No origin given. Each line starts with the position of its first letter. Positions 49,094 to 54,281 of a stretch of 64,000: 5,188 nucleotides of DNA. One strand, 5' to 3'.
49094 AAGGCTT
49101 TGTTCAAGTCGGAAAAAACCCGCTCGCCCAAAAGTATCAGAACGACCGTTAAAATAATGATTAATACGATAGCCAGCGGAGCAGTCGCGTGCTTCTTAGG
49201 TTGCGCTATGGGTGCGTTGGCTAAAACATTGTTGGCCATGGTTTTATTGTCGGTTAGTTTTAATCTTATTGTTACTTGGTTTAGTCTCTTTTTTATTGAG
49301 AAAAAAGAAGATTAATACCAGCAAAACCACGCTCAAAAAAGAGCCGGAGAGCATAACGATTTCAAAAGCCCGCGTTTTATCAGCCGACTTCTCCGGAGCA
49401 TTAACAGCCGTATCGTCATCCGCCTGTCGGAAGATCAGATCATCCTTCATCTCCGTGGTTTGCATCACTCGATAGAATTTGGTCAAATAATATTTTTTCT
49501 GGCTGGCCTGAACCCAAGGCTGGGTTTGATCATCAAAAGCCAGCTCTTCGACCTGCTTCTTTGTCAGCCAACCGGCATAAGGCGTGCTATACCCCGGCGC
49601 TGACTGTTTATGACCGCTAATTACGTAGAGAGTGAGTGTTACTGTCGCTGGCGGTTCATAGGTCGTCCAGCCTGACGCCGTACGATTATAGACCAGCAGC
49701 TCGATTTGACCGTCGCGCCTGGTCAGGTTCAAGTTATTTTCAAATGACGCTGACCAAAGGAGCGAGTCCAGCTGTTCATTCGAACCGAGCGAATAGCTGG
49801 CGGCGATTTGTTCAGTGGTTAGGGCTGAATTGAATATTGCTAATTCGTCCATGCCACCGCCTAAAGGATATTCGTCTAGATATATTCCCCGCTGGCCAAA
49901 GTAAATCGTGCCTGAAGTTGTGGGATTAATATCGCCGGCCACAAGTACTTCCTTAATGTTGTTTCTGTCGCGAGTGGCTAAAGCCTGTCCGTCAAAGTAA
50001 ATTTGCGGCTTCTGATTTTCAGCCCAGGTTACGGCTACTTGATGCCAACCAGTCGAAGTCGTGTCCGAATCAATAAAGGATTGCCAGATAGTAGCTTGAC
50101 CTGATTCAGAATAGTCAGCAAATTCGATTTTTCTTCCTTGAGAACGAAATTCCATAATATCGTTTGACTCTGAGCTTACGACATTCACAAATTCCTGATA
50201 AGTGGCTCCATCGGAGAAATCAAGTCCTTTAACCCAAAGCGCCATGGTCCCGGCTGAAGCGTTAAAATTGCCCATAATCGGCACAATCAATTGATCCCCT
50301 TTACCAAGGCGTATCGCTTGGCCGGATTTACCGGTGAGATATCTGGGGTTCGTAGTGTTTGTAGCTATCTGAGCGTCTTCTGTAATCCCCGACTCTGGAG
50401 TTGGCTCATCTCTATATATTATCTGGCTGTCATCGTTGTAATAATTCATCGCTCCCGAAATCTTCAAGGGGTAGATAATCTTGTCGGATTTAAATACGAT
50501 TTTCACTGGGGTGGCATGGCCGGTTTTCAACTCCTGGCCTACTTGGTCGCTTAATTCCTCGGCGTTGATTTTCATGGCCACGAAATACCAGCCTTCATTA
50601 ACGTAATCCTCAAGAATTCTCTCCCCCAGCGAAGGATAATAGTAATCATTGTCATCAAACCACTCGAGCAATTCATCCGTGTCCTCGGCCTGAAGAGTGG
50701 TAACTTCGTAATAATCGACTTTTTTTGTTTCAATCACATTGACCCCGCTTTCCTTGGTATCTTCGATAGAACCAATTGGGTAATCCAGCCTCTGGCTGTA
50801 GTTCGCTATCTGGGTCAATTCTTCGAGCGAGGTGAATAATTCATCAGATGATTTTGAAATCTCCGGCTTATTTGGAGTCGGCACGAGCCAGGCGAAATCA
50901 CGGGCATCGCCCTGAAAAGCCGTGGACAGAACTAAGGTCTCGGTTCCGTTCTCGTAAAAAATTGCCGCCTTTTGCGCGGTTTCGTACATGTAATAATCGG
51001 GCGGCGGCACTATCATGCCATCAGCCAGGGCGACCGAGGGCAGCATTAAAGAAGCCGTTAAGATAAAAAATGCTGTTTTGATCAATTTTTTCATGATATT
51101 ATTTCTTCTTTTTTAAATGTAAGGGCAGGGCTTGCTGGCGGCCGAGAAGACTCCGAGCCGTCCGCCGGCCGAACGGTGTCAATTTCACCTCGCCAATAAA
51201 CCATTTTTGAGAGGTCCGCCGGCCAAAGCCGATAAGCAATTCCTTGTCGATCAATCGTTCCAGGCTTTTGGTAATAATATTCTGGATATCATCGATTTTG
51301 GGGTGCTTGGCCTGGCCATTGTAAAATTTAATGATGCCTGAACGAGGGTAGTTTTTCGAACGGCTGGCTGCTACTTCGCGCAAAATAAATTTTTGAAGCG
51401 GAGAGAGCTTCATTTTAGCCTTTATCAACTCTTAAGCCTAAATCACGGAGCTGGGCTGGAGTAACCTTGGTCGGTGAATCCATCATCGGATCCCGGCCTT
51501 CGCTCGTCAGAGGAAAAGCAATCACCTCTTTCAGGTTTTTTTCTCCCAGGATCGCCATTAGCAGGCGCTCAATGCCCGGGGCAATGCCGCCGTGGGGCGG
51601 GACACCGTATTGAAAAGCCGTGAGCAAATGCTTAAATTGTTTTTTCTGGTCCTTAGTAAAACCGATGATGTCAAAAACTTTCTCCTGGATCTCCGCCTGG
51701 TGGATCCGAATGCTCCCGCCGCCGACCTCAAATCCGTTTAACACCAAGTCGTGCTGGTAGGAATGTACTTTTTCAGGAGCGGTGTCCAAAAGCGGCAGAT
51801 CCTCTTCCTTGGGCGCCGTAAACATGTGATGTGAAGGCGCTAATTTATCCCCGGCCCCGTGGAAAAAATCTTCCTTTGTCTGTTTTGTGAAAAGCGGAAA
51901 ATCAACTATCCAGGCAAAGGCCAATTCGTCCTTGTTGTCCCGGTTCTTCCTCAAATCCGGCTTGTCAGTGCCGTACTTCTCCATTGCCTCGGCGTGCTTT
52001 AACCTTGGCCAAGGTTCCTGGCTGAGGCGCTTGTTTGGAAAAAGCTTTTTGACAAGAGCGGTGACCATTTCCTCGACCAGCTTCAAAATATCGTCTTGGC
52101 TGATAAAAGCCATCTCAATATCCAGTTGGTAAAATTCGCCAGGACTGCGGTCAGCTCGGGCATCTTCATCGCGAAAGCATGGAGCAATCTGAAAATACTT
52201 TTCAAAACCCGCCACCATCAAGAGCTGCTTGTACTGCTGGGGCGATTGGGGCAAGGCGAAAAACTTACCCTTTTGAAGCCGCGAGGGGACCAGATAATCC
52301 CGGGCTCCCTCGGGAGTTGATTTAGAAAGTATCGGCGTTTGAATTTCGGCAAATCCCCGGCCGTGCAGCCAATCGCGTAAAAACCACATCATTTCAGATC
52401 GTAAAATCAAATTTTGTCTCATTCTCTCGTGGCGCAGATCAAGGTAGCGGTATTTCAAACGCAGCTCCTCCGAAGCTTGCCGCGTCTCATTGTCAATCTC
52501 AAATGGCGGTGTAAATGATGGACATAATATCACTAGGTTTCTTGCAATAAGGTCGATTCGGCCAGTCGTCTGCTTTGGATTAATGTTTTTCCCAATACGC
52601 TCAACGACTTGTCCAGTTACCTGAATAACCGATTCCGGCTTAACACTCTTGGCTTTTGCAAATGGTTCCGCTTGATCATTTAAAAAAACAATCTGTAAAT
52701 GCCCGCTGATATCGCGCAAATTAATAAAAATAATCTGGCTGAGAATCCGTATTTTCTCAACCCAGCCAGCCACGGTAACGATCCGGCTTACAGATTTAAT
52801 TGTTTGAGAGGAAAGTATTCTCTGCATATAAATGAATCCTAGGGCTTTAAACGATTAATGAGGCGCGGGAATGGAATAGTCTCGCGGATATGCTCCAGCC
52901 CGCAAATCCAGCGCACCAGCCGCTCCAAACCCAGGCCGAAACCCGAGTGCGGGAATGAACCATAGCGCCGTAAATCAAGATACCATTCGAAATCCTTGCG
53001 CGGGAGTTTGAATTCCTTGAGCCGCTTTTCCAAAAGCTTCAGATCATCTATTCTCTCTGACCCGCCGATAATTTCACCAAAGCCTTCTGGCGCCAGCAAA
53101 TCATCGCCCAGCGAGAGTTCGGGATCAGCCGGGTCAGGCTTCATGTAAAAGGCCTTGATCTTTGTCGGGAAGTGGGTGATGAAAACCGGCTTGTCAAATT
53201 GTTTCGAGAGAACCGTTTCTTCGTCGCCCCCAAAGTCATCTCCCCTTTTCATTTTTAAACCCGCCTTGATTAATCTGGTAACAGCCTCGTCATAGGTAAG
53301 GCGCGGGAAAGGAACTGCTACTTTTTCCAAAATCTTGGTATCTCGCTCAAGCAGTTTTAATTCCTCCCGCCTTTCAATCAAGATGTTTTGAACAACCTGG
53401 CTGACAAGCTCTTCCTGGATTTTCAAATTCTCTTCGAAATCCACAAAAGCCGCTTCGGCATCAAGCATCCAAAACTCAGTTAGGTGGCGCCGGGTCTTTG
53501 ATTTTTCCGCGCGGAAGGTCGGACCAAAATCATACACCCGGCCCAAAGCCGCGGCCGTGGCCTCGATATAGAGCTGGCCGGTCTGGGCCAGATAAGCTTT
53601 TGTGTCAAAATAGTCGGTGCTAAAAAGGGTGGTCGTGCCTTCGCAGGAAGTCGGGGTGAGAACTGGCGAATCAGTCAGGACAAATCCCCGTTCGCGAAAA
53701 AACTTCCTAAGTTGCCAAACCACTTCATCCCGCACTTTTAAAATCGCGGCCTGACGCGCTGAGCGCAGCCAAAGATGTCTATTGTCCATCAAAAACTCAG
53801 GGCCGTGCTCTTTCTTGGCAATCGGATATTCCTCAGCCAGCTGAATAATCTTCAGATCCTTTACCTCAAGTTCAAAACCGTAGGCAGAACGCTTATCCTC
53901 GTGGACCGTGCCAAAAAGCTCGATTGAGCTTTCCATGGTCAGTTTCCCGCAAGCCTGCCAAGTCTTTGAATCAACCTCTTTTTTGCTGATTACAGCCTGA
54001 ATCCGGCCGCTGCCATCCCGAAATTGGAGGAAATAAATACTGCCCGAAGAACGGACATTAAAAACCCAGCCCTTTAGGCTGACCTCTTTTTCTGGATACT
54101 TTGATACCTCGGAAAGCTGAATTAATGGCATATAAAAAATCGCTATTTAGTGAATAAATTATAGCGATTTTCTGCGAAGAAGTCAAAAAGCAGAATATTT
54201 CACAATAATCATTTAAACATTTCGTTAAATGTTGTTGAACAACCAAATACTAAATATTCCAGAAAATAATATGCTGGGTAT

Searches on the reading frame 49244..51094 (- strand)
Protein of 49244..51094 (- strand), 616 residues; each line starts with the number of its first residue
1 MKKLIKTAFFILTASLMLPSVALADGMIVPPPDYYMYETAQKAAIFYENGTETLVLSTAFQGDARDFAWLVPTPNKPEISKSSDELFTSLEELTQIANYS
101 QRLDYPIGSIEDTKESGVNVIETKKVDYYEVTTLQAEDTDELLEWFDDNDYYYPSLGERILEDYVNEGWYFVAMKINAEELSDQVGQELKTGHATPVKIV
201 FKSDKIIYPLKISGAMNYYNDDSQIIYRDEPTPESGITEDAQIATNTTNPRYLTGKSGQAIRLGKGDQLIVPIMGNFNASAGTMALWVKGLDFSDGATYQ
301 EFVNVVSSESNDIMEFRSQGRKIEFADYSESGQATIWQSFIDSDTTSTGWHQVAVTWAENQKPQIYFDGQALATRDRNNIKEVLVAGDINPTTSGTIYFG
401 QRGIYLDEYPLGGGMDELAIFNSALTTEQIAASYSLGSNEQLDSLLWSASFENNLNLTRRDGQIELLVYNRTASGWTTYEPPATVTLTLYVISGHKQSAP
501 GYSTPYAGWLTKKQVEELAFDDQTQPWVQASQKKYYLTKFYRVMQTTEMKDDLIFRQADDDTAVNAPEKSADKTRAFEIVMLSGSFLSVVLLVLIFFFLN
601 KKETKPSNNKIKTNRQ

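Call 64: search_protein_families(library=pfam, proteins=[window:49244-51094:-], max_evalue=0.00001)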
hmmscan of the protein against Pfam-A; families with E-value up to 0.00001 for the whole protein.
window:49244-51094:- (616 aa): 2 families
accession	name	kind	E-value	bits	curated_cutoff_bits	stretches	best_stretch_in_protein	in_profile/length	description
PF10092.14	DUF2330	-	1.5e-33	116.7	24.7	1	21-216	3-202/279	Uncharacterized protein conserved in bacteria (DUF2330)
PF13385.13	Laminin_G_3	-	1.8e-14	54.6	27.6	1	264-431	2-151/151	Concanavalin A-like lectin/glucanases superfamily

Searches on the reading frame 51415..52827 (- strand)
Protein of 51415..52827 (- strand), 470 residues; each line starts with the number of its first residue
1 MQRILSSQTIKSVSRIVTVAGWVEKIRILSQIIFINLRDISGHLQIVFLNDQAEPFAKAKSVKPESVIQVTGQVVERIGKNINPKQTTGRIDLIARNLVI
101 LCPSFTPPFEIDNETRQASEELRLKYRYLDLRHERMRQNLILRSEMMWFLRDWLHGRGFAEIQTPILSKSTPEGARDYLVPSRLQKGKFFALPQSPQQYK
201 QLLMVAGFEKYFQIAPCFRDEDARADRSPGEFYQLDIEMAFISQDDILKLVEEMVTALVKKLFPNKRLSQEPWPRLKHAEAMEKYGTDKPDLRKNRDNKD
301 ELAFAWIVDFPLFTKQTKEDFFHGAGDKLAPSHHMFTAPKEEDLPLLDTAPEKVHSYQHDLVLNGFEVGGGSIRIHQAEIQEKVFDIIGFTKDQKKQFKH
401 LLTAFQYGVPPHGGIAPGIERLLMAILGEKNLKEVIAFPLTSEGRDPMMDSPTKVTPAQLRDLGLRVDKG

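Call 64: search_protein_families(library=pfam, proteins=[window:51415-52827:-], max_evalue=0.00001)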
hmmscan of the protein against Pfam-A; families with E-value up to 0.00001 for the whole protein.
window:51415-52827:- (470 aa): 2 families
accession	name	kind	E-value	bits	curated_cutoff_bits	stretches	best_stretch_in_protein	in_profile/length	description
PF00152.25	tRNA-synt_2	-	3.5e-115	384.8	25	1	119-441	1-307/308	tRNA synthetases class II (D, K and N)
PF01336.31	tRNA_anti-codon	-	1.5e-13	50.9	27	1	17-80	1-63/75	OB-fold nucleic acid binding domain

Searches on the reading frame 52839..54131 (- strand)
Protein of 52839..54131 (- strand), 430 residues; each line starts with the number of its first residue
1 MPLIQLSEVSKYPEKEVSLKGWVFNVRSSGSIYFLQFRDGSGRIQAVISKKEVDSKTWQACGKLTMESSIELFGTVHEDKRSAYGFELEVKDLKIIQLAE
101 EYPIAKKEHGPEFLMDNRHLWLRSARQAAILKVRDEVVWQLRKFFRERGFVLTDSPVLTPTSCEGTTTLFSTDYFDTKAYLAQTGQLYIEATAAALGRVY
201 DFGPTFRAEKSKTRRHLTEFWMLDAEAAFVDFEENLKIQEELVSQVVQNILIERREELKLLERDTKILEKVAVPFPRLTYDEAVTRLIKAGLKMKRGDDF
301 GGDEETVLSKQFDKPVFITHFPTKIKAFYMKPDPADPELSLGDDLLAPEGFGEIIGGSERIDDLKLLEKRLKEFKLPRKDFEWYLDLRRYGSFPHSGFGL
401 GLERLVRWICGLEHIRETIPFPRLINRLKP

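Call 64: search_protein_families(library=pfam, proteins=[window:52839-54131:-], max_evalue=0.00001)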
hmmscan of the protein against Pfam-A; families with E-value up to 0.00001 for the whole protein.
window:52839-54131:- (430 aa): 2 families
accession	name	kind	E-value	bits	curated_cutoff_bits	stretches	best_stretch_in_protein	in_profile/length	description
PF00152.25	tRNA-synt_2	-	7.1e-71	239.2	25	1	112-423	3-306/308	tRNA synthetases class II (D, K and N)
PF01336.31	tRNA_anti-codon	-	6.1e-13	48.9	27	1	17-96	1-75/75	OB-fold nucleic acid binding domain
